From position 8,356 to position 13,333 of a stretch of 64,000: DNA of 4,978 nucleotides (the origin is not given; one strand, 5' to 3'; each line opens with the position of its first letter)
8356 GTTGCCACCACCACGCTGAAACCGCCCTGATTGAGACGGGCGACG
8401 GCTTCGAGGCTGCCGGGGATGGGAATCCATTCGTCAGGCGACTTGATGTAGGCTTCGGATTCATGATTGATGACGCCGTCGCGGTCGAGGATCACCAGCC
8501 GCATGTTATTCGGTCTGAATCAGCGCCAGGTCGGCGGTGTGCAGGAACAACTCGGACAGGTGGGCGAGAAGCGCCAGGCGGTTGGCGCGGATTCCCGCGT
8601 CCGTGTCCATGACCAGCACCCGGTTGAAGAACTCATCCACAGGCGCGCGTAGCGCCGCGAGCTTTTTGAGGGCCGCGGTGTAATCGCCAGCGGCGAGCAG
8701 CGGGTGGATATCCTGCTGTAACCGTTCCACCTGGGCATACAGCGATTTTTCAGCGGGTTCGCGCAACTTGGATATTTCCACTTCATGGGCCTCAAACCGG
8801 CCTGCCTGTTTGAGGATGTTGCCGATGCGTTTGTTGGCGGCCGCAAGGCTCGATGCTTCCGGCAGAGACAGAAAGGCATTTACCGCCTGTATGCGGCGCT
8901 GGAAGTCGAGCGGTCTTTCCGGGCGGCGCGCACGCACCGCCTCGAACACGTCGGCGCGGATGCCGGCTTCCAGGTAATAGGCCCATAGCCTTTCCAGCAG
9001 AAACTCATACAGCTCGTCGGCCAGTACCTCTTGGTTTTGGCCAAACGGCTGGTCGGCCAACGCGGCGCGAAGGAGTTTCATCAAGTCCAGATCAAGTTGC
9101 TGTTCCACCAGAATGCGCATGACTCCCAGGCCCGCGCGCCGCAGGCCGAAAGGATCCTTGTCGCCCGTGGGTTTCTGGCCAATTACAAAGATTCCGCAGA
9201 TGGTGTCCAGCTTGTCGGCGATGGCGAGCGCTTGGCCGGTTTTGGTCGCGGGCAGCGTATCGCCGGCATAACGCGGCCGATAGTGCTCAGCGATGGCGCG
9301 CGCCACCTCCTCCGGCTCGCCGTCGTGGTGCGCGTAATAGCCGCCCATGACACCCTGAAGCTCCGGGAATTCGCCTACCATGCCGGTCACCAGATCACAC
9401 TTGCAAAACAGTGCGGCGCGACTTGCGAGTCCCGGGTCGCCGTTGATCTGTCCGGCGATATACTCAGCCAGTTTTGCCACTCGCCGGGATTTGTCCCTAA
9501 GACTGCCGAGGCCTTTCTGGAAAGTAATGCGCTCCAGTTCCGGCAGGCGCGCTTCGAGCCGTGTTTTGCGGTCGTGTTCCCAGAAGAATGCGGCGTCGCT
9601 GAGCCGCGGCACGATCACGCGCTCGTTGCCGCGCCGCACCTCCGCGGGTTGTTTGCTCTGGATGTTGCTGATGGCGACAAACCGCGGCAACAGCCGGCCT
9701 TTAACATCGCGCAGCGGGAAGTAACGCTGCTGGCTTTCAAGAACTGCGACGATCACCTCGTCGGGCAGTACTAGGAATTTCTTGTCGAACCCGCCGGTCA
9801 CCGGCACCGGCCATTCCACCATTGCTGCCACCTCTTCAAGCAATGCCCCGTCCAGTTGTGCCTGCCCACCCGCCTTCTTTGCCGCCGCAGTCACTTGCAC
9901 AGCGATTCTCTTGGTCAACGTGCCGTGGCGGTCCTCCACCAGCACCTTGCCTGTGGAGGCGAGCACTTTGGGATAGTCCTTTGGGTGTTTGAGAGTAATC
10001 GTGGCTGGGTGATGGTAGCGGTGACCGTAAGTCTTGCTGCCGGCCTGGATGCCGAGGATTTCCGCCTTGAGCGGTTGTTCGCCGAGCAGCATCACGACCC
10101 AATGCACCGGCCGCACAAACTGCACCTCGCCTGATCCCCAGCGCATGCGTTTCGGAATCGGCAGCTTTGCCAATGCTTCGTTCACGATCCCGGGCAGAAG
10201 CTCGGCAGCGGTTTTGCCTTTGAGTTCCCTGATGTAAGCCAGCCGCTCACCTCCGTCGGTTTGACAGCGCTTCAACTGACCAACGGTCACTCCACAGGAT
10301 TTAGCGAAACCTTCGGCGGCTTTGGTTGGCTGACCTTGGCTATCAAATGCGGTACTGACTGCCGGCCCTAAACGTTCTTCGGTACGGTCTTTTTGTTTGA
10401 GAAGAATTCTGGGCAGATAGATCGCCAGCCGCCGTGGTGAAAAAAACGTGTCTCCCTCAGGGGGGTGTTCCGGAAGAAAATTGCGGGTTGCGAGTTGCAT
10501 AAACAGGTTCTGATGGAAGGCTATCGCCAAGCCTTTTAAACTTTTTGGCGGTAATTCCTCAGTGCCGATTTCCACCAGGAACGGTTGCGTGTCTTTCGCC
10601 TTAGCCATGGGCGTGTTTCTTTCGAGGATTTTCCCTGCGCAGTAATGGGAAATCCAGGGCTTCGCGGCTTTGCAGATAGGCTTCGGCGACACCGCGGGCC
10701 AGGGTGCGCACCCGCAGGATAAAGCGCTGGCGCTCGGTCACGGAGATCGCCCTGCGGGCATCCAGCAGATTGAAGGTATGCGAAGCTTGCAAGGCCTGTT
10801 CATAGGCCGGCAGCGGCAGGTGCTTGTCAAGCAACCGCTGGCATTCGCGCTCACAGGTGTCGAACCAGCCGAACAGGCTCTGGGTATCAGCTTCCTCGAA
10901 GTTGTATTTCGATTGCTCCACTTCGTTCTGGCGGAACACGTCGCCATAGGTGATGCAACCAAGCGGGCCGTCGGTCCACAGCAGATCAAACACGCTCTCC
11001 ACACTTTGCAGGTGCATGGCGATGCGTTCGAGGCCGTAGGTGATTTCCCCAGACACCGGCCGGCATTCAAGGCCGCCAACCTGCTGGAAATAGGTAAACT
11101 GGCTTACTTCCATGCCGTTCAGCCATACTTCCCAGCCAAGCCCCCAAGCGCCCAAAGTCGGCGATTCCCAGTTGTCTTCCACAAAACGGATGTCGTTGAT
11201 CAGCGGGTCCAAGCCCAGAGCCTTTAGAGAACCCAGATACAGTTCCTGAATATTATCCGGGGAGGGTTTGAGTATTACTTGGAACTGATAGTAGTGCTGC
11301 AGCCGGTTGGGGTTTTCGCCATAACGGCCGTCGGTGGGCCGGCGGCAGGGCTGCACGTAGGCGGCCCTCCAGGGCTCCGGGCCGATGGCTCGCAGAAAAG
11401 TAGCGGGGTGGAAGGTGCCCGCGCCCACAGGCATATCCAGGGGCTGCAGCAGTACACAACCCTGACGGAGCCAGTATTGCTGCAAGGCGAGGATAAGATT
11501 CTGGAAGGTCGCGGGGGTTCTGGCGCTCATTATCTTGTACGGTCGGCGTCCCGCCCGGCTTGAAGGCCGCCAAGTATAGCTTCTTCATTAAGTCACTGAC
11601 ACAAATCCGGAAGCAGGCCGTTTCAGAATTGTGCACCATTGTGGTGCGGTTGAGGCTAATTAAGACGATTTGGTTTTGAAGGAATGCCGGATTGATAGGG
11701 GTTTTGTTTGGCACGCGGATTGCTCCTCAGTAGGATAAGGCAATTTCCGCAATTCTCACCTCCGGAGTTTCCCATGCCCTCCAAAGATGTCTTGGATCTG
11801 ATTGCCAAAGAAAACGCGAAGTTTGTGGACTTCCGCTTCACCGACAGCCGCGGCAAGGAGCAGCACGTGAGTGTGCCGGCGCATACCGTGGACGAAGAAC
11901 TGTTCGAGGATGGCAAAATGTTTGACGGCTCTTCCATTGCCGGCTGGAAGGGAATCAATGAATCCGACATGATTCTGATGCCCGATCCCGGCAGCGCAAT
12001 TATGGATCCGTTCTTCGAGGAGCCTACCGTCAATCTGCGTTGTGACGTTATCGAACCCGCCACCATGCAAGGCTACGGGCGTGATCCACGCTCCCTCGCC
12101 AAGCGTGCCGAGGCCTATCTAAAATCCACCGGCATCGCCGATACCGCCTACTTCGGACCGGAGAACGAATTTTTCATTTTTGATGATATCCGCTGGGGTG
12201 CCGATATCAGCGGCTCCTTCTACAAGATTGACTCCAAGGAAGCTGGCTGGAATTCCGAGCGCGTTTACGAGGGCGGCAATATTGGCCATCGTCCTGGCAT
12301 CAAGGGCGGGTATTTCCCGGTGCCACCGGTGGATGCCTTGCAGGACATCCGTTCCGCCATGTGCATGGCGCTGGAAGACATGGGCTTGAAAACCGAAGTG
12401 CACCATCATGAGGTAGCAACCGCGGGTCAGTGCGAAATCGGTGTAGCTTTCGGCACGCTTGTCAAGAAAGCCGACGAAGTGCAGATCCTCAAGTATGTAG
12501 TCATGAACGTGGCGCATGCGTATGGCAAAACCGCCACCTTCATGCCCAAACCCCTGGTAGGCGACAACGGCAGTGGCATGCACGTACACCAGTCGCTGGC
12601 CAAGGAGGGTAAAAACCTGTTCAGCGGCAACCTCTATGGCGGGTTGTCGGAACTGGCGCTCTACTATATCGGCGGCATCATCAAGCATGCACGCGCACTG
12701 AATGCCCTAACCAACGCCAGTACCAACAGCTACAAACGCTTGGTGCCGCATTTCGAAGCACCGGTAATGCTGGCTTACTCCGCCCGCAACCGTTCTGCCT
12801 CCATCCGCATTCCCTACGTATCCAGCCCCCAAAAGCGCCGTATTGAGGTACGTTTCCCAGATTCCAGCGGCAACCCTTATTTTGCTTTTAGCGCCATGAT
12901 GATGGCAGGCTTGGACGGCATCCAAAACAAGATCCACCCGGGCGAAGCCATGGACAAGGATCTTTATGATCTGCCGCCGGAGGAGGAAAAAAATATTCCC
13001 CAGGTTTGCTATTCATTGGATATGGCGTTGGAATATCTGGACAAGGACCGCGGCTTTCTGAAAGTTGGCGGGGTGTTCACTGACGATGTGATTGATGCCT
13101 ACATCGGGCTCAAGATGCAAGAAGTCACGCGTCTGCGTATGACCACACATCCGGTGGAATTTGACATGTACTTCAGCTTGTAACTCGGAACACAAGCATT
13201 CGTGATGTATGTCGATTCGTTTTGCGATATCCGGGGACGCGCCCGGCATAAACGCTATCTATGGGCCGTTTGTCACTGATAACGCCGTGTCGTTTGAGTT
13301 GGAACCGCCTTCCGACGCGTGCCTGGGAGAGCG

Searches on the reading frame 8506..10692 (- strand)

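Call 19: search_protein_families(library=ncbifam, proteins=[window:8506-10692:-], max_evalue=1e-20)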
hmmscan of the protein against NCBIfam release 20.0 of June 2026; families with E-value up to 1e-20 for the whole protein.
window:8506-10692:- (728 aa): 2 families
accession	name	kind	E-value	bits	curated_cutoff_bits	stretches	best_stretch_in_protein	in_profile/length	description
TIGR00211.2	glyS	equivalog_domain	6.4e-245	814.8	300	1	38-724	2-683/684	glycine--tRNA ligase subunit beta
NF011499.0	PRK14908.1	equivalog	3.3e-158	528.9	1244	1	27-725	303-996/998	glycine--tRNA ligase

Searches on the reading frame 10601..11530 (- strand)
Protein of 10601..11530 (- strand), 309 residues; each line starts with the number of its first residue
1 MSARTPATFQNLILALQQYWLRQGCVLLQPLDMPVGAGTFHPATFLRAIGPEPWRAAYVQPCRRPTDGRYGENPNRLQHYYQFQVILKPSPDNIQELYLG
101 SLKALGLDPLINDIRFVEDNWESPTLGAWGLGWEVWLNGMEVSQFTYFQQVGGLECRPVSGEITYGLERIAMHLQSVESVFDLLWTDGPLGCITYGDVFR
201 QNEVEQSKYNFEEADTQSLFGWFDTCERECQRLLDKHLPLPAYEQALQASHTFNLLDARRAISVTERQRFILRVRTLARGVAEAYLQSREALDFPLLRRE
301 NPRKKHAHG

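Call 67: search_protein_families(library=pfam, proteins=[window:10601-11530:-], max_evalue=0.0001)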
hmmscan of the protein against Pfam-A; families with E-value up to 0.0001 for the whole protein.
window:10601-11530:- (309 aa): 1 family
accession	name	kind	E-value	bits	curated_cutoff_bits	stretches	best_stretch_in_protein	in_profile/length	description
PF02091.20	tRNA-synt_2e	-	2.4e-148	493.3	27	1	9-290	1-278/278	Glycyl-tRNA synthetase alpha subunit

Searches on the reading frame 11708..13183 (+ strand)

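Call 67: search_protein_families(library=pfam, proteins=[window:11708-13183:+], max_evalue=0.0001)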
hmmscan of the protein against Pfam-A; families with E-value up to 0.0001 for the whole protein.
window:11708-13183:+ (491 aa): 2 families
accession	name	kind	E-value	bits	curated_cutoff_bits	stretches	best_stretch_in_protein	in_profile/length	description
PF00120.29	Gln-synt_C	-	2.5e-135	451.4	24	1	125-488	2-344/344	Glutamine synthetase, catalytic domain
PF03951.24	Gln-synt_N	-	3.7e-32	110.2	33.4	1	36-117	1-82/82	Glutamine synthetase, beta-Grasp domain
